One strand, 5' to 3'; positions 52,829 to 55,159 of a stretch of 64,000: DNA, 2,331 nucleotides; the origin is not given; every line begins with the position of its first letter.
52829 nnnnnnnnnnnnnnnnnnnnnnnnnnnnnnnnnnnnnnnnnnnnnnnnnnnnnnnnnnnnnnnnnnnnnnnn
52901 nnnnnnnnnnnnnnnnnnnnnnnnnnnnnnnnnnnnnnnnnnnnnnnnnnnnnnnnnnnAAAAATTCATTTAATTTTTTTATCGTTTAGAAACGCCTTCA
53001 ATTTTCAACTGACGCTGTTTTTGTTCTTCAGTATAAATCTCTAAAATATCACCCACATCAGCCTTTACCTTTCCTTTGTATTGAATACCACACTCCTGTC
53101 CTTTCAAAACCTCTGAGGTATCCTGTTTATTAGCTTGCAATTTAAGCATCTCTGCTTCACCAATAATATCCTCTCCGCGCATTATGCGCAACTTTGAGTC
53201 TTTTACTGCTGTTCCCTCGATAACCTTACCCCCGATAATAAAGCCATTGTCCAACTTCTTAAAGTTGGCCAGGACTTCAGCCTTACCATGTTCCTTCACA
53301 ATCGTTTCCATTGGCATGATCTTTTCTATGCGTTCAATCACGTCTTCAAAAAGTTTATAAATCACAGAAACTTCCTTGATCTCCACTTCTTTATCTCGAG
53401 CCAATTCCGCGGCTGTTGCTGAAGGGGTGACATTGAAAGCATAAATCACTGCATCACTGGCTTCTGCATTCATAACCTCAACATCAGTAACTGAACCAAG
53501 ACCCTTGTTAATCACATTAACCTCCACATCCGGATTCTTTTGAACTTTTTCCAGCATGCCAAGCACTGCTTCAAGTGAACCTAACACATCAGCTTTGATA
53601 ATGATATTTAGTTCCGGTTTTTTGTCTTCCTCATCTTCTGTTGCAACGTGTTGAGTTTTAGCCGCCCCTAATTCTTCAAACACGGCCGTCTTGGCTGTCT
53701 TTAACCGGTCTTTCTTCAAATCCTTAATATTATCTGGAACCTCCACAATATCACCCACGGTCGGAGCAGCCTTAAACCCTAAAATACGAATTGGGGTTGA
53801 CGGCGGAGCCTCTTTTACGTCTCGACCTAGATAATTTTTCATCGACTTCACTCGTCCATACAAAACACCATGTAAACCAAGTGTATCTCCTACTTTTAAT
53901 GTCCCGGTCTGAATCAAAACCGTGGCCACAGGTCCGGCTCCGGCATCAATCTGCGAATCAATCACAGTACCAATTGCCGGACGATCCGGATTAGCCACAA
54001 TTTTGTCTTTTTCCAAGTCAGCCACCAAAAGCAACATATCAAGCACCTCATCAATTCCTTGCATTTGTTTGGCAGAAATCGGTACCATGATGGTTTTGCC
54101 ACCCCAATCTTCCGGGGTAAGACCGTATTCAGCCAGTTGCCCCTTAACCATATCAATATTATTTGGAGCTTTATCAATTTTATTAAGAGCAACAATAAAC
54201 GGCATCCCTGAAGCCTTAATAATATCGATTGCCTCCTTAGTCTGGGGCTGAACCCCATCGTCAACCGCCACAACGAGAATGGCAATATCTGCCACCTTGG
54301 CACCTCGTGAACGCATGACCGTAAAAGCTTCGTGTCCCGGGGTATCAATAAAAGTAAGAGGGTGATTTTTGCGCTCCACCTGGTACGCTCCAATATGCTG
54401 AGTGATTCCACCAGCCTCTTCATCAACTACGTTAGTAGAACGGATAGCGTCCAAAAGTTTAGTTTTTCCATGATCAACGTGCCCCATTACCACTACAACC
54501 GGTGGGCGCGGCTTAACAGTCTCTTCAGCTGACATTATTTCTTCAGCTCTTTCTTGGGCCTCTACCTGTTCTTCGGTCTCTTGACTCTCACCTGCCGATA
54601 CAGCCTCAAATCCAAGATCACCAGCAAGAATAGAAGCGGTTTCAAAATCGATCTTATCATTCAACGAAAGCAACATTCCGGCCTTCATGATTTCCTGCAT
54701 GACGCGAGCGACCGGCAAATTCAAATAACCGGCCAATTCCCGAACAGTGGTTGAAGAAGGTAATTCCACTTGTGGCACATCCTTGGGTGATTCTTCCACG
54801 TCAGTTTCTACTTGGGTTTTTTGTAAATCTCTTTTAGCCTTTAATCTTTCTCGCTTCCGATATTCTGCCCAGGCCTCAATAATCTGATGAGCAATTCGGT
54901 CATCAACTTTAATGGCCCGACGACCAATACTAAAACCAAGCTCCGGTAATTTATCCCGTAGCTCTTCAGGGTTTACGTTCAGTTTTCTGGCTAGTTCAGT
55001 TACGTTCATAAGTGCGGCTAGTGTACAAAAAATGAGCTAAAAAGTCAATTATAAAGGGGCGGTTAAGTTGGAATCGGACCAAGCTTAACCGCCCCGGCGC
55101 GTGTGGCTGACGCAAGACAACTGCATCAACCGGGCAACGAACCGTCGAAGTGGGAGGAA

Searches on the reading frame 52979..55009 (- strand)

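Call 63: search_protein_families(library=ncbifam, proteins=[window:52979-55009:-], max_evalue=1e-10)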
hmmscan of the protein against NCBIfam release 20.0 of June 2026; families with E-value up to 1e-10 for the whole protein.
window:52979-55009:- (676 aa): 22 families
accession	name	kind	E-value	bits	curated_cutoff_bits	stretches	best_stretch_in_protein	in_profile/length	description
TIGR00487.1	IF-2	equivalog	8e-174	579.6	424.4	1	81-668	6-586/587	translation initiation factor IF-2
NF003078.0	PRK04004.1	equivalog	4e-68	230.4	468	2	163-282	5-142/598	translation initiation factor IF-2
TIGR00491.2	aIF-2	equivalog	2.8e-58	197.8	554.75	2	168-282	3-135/591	translation initiation factor IF-2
NF011418.0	PRK14845.1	equivalog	6.3e-45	153.3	756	2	183-282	475-592/1049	translation initiation factor IF-2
TIGR00231.1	small_GTP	domain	3.3e-33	114.8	42.5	1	170-326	4-162/164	GTP-binding protein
TIGR00475.1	selB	equivalog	2.5e-32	112.3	242.25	1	172-393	3-226/581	selenocysteine-specific translation elongation factor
NF009373.0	PRK12736.1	subfamily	1.1e-16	60.6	452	1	172-382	15-248/394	elongation factor Tu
NF000766.0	PRK00049.1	subfamily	7.2e-16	58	449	1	172-382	15-250/396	elongation factor Tu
TIGR00485.1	EF-Tu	equivalog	1e-15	57.4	522.4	1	173-382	16-248/394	elongation factor Tu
NF009372.0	PRK12735.1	subfamily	2.1e-15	56.5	479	1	166-382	8-250/396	elongation factor Tu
NF009381.0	PRK12740.1-5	subfamily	4.1e-15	55.2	583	1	175-327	39-179/692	elongation factor G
TIGR01393.1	lepA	equivalog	4.2e-15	55.1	533.9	1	176-377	10-222/595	translation elongation factor 4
NF012153.1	tet_protect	equivalog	5.3e-15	54.7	775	1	172-291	27-140/614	tetracycline resistance ribosomal protection protein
TIGR03680.1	eif2g_arch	equivalog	7.4e-15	55.1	514.5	1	216-328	81-194/407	translation initiation factor IF-2 subunit gamma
TIGR00484.1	EF-G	equivalog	1e-14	53.6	659.4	1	196-322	55-178/691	elongation factor G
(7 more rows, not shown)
